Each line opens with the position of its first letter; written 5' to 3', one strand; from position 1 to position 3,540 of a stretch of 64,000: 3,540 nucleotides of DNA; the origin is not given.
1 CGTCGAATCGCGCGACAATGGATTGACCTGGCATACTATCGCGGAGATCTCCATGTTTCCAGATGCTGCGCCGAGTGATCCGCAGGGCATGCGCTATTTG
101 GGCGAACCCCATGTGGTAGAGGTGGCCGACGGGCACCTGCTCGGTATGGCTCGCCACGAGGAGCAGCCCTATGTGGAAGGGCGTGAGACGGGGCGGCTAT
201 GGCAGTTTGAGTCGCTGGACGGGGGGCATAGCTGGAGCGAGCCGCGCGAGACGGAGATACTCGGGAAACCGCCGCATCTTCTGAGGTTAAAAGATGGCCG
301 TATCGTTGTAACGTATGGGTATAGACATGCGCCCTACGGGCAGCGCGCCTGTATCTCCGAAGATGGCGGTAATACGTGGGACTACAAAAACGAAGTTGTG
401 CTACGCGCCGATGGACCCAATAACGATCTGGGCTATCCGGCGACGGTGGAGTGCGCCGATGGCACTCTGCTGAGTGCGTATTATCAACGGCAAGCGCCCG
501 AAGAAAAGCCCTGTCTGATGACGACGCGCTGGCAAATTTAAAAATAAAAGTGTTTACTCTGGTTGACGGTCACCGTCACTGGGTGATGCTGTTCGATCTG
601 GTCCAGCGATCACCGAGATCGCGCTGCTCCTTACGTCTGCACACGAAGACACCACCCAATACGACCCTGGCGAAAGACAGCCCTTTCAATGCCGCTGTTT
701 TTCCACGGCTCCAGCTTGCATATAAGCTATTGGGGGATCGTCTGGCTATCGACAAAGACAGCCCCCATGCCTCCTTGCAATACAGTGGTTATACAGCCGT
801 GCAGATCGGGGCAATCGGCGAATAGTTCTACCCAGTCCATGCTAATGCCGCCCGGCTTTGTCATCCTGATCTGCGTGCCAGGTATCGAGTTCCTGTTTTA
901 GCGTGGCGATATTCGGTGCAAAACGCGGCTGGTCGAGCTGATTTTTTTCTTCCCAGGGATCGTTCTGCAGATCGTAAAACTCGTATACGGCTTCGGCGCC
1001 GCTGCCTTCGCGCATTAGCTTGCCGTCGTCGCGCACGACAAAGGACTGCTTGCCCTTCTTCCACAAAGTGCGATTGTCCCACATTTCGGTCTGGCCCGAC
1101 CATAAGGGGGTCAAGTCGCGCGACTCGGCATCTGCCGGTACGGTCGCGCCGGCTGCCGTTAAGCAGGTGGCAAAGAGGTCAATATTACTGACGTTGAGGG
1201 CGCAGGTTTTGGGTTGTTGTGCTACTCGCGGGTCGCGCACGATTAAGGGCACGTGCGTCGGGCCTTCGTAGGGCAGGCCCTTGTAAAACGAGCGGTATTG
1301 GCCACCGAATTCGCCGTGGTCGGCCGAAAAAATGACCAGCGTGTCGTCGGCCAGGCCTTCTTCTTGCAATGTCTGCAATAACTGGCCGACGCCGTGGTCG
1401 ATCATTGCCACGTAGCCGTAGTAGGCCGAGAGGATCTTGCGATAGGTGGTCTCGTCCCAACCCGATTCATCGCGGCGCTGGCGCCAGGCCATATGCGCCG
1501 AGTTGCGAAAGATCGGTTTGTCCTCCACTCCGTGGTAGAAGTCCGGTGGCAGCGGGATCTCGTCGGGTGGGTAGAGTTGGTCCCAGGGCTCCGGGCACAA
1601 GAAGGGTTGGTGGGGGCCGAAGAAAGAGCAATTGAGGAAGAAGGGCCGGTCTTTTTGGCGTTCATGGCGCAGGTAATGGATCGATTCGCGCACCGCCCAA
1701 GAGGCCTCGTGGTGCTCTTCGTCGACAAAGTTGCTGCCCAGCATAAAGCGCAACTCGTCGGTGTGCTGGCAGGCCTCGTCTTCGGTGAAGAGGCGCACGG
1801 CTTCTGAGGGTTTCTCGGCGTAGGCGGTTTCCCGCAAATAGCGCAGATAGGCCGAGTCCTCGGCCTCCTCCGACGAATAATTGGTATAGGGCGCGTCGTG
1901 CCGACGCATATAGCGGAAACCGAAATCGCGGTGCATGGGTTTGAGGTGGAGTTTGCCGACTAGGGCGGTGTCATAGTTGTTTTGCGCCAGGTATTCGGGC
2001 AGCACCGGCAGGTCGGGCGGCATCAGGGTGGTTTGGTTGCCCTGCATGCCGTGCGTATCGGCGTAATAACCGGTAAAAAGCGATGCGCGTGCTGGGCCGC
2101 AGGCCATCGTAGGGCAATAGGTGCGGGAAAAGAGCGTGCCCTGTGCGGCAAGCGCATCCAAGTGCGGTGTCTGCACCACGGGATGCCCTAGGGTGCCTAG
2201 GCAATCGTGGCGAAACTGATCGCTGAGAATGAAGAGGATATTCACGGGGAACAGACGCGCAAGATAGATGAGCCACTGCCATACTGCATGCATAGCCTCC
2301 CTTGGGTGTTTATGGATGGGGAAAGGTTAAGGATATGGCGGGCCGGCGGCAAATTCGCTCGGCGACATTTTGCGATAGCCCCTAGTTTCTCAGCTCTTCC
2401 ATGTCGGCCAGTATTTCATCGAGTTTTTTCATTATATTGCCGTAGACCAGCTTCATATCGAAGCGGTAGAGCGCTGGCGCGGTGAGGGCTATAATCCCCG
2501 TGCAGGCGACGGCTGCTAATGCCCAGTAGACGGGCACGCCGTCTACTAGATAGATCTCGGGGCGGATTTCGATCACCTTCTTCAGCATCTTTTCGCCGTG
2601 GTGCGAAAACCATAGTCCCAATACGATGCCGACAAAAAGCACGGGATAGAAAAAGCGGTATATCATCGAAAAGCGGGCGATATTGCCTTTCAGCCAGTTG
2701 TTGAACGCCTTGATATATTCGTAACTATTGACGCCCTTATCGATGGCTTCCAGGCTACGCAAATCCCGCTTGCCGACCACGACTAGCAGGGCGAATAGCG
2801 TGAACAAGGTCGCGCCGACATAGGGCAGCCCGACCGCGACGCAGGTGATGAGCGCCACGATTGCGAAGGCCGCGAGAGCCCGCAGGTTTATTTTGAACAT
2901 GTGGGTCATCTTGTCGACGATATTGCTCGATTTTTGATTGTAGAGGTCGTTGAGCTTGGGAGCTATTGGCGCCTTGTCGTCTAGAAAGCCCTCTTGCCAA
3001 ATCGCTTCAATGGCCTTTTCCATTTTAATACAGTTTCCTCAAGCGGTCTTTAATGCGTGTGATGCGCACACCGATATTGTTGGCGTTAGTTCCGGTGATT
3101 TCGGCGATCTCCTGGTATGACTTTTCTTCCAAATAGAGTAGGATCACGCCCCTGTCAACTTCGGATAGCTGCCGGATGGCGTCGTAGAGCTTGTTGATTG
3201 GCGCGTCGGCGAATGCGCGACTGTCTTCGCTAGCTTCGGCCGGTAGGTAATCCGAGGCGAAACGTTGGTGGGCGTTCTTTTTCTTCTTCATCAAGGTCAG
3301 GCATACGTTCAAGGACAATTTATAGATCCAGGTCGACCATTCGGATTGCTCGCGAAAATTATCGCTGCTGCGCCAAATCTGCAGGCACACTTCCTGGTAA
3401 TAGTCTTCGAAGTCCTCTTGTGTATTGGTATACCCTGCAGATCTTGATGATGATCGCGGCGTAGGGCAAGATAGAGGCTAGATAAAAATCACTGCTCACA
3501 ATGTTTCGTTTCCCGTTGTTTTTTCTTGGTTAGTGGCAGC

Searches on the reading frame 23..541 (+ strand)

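Call 94: search_protein_families(library=pfam, proteins=[window:23-541:+], max_evalue=0.00001)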
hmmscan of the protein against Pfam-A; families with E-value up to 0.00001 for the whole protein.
window:23-541:+ (172 aa): 1 family
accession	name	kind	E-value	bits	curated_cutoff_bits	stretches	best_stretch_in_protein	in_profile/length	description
PF13088.12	BNR_2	-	1.4e-09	38.2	31.4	1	28-149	164-275/277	BNR repeat-like domain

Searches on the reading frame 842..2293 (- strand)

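Call 94: search_protein_families(library=pfam, proteins=[window:842-2293:-], max_evalue=0.00001)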
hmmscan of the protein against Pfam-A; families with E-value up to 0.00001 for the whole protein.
window:842-2293:- (483 aa): 3 families
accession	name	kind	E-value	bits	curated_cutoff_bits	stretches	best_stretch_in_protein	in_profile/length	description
PF00884.28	Sulfatase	-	5.5e-49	167.5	25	1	18-383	2-301/301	Sulfatase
PF01663.27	Phosphodiest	-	3.8e-14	53.5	23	1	20-88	2-67/342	Type I phosphodiesterase / nucleotide pyrophosphatase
PF16347.10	SGSH_C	-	1.2e-13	51.9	29.3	1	331-472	1-151/154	N-sulphoglucosamine sulphohydrolase, C-terminal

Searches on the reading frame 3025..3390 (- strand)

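Call 94: search_protein_families(library=pfam, proteins=[window:3025-3390:-], max_evalue=0.00001)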
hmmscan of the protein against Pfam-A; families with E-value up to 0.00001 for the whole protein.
window:3025-3390:- (121 aa): 1 family
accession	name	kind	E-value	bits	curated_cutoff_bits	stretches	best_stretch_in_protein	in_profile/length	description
PF08281.18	Sigma70_r4_2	-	2e-12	47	25.7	1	66-117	2-54/54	Sigma-70, region 4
